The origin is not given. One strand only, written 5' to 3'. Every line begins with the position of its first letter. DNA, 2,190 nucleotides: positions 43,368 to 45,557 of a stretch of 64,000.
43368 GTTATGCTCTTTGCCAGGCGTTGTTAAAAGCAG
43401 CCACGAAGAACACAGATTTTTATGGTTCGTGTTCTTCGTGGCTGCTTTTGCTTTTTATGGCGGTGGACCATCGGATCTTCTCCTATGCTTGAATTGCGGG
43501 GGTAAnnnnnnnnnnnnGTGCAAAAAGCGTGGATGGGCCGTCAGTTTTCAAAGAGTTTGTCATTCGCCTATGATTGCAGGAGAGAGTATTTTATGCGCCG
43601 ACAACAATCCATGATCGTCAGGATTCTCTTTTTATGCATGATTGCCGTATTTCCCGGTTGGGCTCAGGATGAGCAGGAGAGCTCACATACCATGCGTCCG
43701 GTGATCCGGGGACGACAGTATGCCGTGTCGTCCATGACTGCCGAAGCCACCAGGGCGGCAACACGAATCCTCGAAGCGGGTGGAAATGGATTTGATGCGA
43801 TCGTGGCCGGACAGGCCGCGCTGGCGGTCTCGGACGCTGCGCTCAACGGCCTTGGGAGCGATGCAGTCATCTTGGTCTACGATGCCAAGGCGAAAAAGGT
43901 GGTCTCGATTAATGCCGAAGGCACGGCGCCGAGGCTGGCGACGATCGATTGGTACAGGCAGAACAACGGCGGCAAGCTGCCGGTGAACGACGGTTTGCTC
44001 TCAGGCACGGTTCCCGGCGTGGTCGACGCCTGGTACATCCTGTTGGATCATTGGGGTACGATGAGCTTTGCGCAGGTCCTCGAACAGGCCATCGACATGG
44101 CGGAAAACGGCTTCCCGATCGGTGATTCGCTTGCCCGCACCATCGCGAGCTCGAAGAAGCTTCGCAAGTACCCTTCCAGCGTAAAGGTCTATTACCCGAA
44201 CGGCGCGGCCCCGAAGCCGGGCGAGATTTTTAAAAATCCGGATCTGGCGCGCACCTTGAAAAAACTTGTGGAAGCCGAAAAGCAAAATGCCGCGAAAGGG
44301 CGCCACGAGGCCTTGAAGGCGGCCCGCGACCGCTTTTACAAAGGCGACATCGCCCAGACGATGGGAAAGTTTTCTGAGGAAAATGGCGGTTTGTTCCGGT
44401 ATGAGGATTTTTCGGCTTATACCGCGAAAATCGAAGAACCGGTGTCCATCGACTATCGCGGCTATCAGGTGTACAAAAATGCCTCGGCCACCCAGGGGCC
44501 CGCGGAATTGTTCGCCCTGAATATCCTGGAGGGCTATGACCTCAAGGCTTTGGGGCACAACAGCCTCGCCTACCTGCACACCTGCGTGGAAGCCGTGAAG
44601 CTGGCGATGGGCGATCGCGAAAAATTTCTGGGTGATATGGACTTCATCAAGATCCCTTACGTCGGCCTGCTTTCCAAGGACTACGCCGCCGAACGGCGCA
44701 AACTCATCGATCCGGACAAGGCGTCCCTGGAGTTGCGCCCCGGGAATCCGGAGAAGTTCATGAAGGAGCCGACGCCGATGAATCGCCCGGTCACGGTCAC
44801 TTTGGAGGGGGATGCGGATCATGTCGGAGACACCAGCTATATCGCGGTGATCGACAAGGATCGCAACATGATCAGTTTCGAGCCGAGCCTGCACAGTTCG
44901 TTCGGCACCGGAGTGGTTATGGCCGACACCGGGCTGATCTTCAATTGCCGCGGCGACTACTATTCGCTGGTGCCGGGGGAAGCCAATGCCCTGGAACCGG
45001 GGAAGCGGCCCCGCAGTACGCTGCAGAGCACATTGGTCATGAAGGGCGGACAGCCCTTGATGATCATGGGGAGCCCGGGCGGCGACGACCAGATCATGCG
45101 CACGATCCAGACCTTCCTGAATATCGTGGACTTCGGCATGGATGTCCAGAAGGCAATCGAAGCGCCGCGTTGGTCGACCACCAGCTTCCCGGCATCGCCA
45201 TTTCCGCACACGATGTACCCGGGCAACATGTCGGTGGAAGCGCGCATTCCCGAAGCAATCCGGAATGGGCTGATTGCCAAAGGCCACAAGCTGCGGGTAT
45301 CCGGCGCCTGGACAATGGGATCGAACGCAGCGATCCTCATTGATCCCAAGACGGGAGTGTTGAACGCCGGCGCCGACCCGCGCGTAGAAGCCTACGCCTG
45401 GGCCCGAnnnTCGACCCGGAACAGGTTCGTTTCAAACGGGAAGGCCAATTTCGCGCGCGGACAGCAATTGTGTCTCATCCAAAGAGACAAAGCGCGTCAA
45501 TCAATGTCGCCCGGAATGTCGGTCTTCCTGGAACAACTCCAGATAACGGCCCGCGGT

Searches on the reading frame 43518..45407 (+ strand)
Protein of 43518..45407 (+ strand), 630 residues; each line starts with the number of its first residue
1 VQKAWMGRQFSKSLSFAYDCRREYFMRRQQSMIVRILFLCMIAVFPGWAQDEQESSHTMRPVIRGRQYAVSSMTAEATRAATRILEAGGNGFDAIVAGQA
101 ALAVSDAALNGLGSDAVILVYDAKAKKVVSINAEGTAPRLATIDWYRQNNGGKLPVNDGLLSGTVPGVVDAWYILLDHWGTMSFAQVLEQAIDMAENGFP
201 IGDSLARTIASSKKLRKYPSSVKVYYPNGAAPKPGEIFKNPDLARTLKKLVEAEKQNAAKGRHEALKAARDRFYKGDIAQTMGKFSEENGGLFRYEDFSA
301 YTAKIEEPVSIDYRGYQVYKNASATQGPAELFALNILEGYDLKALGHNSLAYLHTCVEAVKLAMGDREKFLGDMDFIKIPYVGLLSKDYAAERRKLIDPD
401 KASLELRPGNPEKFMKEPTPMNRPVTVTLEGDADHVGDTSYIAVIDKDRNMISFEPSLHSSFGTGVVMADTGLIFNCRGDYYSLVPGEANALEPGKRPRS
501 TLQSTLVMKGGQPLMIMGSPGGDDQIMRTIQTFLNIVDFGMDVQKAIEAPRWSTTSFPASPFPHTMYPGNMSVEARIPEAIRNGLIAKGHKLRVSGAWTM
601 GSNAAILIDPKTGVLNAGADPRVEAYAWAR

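Call 22: search_protein_families(library=pfam, proteins=[window:43518-45407:+], max_evalue=0.0001)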
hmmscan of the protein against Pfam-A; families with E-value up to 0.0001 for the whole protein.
window:43518-45407:+ (630 aa): 1 family
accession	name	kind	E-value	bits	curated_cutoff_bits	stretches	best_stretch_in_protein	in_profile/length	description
PF01019.26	G_glu_transpept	-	3.2e-136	455.6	27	1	83-623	2-510/512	Gamma-glutamyltranspeptidase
